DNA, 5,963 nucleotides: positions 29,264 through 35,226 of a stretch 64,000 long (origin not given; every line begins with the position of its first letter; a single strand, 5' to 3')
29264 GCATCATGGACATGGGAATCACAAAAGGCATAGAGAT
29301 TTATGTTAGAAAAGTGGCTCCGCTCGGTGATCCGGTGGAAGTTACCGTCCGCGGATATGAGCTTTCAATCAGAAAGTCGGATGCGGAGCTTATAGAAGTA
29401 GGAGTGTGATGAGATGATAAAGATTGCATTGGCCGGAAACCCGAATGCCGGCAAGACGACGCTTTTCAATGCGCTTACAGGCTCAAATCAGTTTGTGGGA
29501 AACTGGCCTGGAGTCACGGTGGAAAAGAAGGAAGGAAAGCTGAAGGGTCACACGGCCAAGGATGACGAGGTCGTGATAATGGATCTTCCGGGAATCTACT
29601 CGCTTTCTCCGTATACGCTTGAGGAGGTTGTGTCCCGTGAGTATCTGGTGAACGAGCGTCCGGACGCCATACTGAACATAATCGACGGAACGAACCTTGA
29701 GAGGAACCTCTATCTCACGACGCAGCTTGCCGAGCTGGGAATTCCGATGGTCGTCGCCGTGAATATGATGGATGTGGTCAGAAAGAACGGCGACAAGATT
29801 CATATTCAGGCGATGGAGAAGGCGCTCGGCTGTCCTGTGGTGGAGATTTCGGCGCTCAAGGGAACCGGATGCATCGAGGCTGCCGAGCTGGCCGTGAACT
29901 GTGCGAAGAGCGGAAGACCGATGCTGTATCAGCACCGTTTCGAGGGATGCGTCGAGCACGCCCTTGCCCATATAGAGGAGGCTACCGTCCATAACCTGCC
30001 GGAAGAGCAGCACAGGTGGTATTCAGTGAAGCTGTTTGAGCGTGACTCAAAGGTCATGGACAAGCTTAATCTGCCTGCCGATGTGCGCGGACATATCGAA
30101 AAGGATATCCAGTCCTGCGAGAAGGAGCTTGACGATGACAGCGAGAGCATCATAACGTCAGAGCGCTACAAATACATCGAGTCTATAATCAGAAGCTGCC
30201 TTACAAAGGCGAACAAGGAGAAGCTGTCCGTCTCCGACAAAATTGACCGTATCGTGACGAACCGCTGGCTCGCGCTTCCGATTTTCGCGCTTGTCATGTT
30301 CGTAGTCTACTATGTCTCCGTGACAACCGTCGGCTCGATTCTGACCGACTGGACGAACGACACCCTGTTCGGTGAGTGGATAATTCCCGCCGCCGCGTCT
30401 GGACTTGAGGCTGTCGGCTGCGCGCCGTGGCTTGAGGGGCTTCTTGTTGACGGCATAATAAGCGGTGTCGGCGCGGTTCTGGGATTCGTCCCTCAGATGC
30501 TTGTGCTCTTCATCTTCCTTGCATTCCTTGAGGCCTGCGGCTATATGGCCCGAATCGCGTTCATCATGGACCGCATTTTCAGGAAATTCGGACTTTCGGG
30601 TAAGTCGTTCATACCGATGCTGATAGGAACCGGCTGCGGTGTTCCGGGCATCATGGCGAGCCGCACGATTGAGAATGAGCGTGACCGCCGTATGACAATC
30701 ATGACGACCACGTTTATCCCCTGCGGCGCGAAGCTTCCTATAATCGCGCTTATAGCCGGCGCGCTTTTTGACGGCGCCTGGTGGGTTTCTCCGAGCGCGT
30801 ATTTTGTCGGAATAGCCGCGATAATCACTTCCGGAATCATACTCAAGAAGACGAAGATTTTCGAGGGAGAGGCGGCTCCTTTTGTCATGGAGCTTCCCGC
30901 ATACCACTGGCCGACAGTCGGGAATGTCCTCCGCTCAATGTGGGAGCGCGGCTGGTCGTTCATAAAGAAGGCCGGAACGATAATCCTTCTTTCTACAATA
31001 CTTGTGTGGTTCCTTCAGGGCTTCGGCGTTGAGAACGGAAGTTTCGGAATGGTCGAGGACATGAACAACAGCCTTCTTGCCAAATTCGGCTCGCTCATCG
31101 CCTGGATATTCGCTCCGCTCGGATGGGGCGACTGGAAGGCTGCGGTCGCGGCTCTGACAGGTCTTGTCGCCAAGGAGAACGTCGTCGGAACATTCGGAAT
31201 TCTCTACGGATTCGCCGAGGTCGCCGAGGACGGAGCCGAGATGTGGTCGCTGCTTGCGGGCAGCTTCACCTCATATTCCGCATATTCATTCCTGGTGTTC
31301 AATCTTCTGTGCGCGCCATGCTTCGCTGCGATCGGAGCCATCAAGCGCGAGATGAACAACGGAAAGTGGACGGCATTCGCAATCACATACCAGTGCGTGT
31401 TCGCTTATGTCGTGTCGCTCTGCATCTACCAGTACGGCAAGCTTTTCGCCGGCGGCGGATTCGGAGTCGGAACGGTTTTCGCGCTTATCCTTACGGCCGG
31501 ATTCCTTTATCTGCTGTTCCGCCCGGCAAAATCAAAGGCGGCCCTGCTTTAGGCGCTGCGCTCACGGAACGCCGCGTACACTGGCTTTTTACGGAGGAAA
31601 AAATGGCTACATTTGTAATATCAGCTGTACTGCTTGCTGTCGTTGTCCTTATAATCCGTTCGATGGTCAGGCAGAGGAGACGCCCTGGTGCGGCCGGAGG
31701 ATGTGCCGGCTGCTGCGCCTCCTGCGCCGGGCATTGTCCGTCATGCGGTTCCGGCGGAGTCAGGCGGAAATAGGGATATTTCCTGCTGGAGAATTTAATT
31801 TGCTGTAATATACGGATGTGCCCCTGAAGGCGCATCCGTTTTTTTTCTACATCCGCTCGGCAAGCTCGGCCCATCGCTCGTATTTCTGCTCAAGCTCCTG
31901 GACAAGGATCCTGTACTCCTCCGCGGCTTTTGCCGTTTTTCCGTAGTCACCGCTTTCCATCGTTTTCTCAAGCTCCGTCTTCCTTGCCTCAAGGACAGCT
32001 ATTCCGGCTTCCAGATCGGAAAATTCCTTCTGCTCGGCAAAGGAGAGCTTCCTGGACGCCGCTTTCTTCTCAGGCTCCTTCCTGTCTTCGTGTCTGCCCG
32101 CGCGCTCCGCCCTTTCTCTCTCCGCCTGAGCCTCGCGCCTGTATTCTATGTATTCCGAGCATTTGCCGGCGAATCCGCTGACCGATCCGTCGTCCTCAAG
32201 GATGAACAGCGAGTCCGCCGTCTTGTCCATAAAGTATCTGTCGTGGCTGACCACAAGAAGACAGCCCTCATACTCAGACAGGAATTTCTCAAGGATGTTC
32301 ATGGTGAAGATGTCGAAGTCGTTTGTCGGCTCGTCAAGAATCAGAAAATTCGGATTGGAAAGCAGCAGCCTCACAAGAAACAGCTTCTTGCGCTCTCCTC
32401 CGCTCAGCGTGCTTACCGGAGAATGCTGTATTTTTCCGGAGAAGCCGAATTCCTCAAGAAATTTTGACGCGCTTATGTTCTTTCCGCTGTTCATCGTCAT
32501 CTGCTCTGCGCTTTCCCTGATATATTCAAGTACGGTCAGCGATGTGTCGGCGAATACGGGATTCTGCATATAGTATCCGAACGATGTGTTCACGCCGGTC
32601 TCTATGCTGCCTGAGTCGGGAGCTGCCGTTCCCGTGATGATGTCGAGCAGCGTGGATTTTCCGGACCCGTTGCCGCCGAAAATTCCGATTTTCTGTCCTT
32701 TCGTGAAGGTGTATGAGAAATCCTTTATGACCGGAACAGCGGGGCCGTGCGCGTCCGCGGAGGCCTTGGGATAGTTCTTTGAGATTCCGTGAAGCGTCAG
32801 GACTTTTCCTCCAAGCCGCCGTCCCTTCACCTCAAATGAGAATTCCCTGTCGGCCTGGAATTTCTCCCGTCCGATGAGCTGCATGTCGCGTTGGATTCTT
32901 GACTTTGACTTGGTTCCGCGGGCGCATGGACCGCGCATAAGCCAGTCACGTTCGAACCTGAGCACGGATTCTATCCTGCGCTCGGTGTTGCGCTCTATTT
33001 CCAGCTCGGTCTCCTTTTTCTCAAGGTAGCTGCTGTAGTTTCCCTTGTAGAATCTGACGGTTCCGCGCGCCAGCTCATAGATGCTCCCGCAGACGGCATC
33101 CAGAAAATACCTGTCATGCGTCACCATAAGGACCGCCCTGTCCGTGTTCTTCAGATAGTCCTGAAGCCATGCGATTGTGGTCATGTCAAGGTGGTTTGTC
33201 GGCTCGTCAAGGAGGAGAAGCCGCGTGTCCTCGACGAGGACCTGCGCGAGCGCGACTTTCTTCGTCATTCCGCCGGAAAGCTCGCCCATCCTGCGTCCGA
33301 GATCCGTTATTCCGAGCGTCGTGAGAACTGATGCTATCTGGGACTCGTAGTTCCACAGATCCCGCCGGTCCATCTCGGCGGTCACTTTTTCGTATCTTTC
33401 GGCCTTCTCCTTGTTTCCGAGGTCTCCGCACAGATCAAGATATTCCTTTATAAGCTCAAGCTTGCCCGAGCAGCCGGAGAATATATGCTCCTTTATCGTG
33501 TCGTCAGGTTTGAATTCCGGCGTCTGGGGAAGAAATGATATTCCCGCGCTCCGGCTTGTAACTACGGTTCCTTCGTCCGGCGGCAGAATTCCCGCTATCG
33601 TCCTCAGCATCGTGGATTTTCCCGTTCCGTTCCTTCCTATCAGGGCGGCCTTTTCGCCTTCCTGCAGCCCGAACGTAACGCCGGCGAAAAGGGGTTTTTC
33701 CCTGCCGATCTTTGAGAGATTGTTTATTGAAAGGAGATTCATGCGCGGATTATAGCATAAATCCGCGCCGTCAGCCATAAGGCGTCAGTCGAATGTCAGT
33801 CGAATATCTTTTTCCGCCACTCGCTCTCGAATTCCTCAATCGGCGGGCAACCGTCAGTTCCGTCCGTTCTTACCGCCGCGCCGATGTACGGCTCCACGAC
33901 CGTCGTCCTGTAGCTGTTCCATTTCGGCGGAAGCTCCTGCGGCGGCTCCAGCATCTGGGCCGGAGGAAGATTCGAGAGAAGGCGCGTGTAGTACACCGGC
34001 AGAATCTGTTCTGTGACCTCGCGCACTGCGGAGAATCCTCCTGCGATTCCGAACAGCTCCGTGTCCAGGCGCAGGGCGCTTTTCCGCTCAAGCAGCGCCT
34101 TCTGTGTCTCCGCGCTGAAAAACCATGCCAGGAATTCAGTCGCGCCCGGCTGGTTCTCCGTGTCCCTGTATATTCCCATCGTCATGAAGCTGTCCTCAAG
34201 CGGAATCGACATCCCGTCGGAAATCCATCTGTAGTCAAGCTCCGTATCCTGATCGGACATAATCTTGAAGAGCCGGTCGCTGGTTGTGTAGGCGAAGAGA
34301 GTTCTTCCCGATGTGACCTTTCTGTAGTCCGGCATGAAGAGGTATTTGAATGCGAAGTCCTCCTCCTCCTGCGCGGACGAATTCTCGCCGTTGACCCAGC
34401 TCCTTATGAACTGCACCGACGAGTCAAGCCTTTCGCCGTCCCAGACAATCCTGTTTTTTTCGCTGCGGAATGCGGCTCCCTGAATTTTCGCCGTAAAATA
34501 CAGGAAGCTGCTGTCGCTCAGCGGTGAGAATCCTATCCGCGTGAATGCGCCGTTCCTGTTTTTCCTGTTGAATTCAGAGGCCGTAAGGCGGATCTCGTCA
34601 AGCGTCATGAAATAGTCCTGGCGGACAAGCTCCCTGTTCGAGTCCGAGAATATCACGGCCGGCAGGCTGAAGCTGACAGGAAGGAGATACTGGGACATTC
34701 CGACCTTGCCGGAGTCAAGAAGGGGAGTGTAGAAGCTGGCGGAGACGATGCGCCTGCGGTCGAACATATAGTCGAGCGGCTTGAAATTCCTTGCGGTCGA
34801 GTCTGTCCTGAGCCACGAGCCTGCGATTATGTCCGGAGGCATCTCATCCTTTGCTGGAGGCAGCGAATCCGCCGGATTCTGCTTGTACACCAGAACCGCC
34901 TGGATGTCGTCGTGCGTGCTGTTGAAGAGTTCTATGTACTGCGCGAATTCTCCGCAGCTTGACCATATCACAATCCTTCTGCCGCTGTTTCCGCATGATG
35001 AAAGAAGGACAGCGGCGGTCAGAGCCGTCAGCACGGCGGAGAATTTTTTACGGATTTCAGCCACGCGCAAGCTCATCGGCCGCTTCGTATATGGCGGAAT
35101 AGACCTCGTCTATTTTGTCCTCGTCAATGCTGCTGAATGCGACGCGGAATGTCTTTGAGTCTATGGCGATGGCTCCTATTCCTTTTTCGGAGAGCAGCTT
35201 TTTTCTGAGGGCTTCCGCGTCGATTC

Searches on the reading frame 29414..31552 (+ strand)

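Call 91: search_protein_families(library=pfam, proteins=[window:29414-31552:+], max_evalue=0.0001)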
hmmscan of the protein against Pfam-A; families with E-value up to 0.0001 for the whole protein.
window:29414-31552:+ (712 aa): 6 families
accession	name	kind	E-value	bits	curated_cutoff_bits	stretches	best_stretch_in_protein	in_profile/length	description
PF02421.24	FeoB_N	-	1.4e-64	216.8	27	1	3-155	2-151/156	Ferrous iron transport protein B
PF07670.19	Gate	-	4.8e-38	130.2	29.6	2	356-450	2-103/104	Nucleoside recognition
PF17910.6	FeoB_Cyto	-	7.1e-22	78.1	23.4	1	178-264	3-90/90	FeoB cytosolic helical domain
PF07664.17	FeoB_C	-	1.3e-21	76.5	26.6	1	461-512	3-54/54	Ferrous iron transport protein B C terminus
PF01926.29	MMR_HSR1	-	1.8e-20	73.6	21.9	1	3-117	1-112/113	50S ribosome-binding GTPase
PF00009.33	GTP_EFTU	-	5.3e-05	23.3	26.5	0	101-164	113-186/188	Elongation factor Tu GTP binding domain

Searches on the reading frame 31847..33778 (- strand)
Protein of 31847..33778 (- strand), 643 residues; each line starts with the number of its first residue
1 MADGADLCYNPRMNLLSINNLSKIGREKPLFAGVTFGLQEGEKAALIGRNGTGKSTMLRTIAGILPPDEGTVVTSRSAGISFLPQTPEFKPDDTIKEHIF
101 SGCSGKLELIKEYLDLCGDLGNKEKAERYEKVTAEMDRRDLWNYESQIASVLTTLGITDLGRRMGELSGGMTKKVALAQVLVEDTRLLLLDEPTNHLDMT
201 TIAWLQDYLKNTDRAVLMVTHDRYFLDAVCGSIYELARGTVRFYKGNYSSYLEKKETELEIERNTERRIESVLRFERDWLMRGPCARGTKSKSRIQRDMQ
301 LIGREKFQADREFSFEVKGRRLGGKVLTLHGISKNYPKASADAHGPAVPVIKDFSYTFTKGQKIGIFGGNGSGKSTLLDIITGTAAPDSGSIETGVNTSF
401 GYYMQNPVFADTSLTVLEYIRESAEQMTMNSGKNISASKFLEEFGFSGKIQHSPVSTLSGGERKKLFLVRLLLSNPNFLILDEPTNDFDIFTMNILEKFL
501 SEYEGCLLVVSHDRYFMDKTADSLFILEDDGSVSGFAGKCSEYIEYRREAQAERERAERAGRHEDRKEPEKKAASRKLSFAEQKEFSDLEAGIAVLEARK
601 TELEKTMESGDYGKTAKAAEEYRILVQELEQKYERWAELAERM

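Call 91: search_protein_families(library=pfam, proteins=[window:31847-33778:-], max_evalue=0.0001)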
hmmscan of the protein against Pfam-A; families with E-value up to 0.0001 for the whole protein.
window:31847-33778:- (643 aa): 7 families
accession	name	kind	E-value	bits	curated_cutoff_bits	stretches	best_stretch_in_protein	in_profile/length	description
PF00005.33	ABC_tran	-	1.1e-56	191.6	25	2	33-195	3-137/137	ABC transporter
PF16326.10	ABC_tran_CTD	-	4.6e-14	52.8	32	1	577-641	1-69/69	ABC transporter C-terminal domain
PF13304.12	AAA_21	-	8.6e-14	52.7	27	0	164-227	235-304/304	AAA domain, putative AbiEii toxin, Type IV TA system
PF02463.25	SMC_N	-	2.8e-10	40.4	40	0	146-227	121-203/220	RecF/RecN/SMC N terminal domain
PF13555.12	AAA_29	-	5.9e-09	36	27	0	31-69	12-50/61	P-loop containing region of AAA domain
PF12848.13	ABC_tran_Xtn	-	3.2e-08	34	25.9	1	235-298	2-64/85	ABC transporter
PF00006.31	ATP-synt_ab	-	1.2e-07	32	29.5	0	353-385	6-38/213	ATP synthase alpha/beta family, nucleotide-binding domain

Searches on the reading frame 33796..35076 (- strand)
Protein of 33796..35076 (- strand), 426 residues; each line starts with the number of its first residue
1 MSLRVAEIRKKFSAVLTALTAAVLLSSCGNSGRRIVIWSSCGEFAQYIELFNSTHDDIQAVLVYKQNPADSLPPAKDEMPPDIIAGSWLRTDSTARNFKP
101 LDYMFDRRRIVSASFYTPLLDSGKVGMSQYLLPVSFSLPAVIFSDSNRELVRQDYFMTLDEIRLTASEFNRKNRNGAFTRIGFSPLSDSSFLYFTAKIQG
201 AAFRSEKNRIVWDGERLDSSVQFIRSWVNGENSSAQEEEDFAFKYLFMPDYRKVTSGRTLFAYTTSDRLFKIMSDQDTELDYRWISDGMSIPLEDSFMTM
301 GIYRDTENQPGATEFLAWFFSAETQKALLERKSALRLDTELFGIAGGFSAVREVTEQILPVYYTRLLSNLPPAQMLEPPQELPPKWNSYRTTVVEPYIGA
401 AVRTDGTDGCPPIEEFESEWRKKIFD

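Call 91: search_protein_families(library=pfam, proteins=[window:33796-35076:-], max_evalue=0.0001)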
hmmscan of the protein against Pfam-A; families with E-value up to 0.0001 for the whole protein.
window:33796-35076:- (426 aa): 1 family
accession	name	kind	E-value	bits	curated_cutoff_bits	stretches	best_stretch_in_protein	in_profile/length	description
PF13416.11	SBP_bac_8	-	7e-06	26.5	27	1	51-330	6-254/279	Bacterial extracellular solute-binding protein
